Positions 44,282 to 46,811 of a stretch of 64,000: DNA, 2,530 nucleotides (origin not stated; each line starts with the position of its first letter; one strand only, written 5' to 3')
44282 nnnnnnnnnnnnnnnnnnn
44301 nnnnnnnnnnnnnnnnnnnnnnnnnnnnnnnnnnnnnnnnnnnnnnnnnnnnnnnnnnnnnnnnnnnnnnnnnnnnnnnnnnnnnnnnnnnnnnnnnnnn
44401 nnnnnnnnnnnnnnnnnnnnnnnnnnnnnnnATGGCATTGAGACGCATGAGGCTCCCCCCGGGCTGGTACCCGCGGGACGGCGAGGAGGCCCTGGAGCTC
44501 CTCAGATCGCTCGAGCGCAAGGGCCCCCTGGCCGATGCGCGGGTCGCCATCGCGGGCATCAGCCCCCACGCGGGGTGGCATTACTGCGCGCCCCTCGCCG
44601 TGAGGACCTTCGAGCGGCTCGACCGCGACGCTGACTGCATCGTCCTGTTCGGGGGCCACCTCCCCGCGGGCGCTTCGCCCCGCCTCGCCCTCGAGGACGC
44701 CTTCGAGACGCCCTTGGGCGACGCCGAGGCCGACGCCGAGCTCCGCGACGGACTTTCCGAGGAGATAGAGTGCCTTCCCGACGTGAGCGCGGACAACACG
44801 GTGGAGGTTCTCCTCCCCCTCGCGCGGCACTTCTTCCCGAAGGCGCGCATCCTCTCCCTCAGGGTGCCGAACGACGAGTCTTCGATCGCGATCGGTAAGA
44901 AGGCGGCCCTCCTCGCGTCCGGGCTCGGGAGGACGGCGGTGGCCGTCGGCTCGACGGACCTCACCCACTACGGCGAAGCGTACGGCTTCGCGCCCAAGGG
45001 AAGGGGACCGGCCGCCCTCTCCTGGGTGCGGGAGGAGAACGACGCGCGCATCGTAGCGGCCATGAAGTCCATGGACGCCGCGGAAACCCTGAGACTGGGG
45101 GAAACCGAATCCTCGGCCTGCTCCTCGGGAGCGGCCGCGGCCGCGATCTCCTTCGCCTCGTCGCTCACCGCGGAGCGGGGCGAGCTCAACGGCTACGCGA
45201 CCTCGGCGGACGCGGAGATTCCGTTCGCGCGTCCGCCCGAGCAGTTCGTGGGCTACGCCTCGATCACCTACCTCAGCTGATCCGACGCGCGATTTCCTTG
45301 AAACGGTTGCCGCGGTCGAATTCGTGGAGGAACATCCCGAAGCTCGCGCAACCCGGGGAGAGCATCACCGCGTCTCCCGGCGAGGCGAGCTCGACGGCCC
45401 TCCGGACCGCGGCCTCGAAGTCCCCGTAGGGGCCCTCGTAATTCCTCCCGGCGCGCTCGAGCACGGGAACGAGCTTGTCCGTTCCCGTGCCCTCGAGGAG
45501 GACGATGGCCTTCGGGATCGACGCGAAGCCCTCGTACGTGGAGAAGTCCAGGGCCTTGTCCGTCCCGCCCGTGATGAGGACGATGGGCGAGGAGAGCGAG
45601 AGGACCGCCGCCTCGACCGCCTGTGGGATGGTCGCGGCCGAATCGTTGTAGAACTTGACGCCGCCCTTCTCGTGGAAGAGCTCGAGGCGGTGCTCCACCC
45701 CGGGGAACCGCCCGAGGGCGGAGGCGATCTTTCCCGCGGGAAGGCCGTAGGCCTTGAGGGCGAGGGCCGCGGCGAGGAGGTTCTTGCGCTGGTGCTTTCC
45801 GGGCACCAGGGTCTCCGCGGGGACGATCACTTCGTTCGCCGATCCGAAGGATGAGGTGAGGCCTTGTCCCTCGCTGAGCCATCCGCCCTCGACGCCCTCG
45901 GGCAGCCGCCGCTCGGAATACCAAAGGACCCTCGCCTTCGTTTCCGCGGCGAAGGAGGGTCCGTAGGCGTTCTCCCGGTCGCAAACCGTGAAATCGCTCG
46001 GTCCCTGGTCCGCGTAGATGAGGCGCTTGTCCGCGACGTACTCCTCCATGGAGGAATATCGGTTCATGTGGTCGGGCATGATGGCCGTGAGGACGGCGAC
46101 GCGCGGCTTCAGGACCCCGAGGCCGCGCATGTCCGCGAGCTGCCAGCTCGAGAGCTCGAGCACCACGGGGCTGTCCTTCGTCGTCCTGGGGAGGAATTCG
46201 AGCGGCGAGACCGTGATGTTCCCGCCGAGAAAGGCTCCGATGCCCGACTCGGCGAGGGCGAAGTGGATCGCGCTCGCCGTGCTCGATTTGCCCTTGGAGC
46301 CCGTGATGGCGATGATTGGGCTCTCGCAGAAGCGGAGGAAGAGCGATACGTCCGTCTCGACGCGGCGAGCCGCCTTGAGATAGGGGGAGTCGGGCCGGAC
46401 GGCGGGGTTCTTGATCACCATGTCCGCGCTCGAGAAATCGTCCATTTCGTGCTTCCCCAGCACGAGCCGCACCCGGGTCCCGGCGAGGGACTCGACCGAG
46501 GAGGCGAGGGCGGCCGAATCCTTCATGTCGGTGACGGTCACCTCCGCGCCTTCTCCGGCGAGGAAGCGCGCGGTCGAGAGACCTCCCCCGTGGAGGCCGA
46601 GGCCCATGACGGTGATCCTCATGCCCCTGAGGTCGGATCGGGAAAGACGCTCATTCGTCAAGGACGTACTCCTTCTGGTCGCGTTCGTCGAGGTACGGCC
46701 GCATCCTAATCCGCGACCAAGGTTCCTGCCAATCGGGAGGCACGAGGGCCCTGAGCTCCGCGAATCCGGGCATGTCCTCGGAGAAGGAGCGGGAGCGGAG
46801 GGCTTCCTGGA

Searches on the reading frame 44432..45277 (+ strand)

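Call 95: search_protein_families(library=pfam, proteins=[window:44432-45277:+], max_evalue=0.00001)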
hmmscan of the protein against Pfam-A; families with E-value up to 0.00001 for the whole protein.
window:44432-45277:+ (282 aa): 1 family
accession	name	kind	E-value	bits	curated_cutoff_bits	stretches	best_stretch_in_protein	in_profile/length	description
PF01875.22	Memo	-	4.4e-26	92.1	27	1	12-278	8-268/269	Memo-like protein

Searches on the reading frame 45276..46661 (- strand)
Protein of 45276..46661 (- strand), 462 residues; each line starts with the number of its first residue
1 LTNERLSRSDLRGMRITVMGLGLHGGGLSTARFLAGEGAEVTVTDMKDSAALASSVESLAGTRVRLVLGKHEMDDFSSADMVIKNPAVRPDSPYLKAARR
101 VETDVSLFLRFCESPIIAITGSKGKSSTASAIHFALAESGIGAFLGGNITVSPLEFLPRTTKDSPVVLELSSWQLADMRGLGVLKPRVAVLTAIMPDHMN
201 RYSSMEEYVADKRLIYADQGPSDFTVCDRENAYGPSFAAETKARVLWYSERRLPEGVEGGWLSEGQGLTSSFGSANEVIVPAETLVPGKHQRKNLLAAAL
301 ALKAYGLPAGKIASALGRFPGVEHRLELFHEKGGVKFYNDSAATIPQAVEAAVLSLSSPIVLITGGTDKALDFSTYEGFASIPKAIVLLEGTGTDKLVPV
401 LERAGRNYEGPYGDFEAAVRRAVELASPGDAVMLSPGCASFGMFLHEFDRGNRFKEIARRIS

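Call 71: search_protein_families(library=pfam, proteins=[window:45276-46661:-], max_evalue=0.00001)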
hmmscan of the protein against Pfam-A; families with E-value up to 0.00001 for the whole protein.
window:45276-46661:- (462 aa): 3 families
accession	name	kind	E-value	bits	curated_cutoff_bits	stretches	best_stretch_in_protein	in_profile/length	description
PF08245.18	Mur_ligase_M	-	5e-22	79.3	24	1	119-301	1-199/200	Mur ligase middle domain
PF21799.2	MurD-like_N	-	1.2e-10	41.9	27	1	15-103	2-84/88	Mur ligase MurD-like, N-terminal domain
PF02875.26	Mur_ligase_C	-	4.8e-08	34.3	28.4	1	324-436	1-125/127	Mur ligase, glutamate ligase domain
